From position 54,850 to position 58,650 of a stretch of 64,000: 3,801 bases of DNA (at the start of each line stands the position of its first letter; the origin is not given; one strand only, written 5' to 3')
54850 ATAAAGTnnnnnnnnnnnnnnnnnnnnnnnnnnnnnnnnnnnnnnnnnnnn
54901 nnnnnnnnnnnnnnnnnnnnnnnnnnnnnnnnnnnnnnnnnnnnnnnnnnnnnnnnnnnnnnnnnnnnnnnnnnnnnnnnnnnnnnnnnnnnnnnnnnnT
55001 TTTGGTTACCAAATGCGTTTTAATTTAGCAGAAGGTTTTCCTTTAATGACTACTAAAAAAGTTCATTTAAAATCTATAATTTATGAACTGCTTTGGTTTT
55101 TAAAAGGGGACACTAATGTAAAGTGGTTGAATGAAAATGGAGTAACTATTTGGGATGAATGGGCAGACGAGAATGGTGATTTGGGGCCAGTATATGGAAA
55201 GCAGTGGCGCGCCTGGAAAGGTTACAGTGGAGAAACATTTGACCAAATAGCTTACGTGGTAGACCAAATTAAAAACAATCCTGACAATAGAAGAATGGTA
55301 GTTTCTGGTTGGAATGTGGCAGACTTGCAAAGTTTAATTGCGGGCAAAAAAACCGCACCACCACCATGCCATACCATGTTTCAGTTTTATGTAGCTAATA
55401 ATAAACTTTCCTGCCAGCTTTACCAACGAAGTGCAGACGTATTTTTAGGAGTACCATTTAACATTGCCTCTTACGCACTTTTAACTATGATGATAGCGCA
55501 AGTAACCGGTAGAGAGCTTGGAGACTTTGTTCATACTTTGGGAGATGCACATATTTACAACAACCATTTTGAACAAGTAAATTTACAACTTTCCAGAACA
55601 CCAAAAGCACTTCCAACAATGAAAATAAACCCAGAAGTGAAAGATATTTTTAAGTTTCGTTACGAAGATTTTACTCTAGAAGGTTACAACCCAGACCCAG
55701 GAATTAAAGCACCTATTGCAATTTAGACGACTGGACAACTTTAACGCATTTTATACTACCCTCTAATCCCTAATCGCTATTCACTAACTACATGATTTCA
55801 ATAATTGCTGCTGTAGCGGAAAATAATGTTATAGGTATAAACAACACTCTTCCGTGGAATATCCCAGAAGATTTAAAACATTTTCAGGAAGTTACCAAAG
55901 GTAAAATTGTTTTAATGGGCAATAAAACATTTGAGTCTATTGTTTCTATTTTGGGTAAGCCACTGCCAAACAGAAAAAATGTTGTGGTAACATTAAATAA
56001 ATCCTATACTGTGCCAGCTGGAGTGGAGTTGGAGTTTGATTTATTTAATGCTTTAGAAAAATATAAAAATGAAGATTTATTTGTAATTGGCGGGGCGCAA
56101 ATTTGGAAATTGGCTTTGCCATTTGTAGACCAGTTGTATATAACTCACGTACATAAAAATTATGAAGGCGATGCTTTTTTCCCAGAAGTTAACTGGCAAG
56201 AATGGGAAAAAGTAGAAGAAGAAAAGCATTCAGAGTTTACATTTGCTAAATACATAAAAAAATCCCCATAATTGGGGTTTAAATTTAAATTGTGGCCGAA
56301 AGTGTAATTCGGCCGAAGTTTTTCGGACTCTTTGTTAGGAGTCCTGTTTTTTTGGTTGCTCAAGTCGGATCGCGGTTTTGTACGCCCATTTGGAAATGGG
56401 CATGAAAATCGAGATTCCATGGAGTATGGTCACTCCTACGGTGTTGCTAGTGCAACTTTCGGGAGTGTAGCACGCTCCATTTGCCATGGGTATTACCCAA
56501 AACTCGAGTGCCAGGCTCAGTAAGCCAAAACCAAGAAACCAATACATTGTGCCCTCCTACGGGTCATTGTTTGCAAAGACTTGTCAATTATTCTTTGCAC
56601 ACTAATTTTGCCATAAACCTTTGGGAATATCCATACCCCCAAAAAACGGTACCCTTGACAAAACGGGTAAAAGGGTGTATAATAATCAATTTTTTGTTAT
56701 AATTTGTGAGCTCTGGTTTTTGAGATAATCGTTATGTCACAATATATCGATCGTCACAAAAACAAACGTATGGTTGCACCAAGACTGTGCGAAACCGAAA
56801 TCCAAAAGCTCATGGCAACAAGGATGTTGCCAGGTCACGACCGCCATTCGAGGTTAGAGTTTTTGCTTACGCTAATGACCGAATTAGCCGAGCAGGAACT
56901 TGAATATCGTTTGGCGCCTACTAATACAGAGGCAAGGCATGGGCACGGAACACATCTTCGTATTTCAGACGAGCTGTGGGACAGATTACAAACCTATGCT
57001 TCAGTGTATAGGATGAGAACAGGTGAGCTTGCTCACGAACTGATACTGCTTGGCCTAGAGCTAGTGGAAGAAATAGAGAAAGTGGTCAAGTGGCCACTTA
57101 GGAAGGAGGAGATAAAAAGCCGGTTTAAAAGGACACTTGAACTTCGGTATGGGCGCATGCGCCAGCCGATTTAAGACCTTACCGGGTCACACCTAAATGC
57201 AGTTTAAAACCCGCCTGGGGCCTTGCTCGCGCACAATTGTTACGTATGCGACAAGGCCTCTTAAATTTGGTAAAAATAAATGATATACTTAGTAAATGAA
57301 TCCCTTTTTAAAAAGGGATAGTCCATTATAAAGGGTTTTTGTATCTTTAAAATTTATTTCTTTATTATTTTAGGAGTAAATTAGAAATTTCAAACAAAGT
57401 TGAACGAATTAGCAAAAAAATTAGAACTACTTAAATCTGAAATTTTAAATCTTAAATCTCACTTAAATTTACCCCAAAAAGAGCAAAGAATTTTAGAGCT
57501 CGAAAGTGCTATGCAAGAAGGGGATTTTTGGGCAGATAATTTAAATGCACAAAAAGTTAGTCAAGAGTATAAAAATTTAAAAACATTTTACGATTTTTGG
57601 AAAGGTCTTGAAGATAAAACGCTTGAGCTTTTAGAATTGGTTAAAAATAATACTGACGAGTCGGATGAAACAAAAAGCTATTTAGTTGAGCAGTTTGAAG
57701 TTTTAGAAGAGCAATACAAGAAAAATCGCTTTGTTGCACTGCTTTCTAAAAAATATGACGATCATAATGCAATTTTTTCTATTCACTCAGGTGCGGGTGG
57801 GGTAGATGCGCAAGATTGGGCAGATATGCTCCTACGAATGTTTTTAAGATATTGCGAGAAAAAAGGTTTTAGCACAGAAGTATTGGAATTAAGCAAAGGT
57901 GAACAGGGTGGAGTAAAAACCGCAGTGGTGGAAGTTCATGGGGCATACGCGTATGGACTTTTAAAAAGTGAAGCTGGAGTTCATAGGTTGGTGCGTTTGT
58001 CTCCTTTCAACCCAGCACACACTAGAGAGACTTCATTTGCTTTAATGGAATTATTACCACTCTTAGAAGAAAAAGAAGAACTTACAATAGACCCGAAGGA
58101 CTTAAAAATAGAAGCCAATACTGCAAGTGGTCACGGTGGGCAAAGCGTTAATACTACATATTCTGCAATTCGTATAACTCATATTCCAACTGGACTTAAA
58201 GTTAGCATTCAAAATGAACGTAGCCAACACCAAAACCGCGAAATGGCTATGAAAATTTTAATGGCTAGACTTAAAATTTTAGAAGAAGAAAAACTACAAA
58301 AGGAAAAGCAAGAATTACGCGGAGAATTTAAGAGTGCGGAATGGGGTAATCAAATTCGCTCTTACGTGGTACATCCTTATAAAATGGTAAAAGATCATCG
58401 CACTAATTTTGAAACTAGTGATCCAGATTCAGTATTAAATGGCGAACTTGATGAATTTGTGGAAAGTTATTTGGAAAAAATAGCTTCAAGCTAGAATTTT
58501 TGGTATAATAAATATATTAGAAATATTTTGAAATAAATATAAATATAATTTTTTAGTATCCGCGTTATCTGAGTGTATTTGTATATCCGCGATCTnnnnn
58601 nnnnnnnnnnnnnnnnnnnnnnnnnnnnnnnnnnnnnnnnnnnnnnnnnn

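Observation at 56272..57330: Island 4: divergent pair of a secreted two-Cys 70-aa peptide and a tandem ribbon-helix-helix repressor, inserted between folA and prfB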

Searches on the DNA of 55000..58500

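Call 6: search_rna_families(source=window, start=55000, end=58500, threshold=evalue, max_evalue=1)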
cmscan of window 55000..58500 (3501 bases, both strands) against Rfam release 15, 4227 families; matches with E-value up to 1: 0.
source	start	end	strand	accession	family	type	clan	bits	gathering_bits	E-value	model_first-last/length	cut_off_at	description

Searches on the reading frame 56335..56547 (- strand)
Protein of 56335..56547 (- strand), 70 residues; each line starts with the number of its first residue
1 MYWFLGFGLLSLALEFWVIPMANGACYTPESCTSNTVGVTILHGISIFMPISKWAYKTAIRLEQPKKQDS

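Call 5: search_protein_families(library=pfam, proteins=[window:56335-56547:-], max_evalue=10)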
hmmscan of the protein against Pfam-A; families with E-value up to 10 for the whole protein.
window:56335-56547:- (70 aa): 0 families

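Call 9: search_protein_families(library=phrogs, proteins=[window:56335-56547:-], max_evalue=10)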
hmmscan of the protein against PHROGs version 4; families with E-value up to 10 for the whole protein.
window:56335-56547:- (70 aa): 0 families

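Call 21: find_homologous_proteins(query=A3, max_evalue=1)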
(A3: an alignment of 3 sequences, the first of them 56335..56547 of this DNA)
Query A3 (3 sequences) (70 aa, profile of the alignment): 2 proteins with E <= 1 among 17 candidates.
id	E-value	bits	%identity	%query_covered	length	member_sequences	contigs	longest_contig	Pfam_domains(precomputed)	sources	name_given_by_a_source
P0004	2.9e-30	122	100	100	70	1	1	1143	-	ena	-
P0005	5.3e-23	98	73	91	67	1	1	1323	-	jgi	jgi:hypothetical protein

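Call 23: find_encoding_contigs(protein=P0005, flank=5000)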
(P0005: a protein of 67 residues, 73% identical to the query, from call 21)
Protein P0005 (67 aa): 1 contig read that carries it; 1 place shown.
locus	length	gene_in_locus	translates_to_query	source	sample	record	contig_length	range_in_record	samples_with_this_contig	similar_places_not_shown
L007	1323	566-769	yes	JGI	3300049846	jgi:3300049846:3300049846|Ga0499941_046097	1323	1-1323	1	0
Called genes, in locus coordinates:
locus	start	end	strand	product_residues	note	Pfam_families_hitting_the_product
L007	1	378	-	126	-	?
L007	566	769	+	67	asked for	-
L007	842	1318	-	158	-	PF00186:DHFR_1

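Call 65: search_protein_families(library=ncbifam, proteins=[window:56335-56547:-], max_evalue=10)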
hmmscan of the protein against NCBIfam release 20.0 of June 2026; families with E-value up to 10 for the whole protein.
window:56335-56547:- (70 aa): 0 families

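Call 77: search_protein_families(library=padloc, proteins=[window:56335-56547:-], max_evalue=1)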
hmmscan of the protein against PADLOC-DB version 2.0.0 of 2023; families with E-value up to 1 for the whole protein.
window:56335-56547:- (70 aa): 0 families
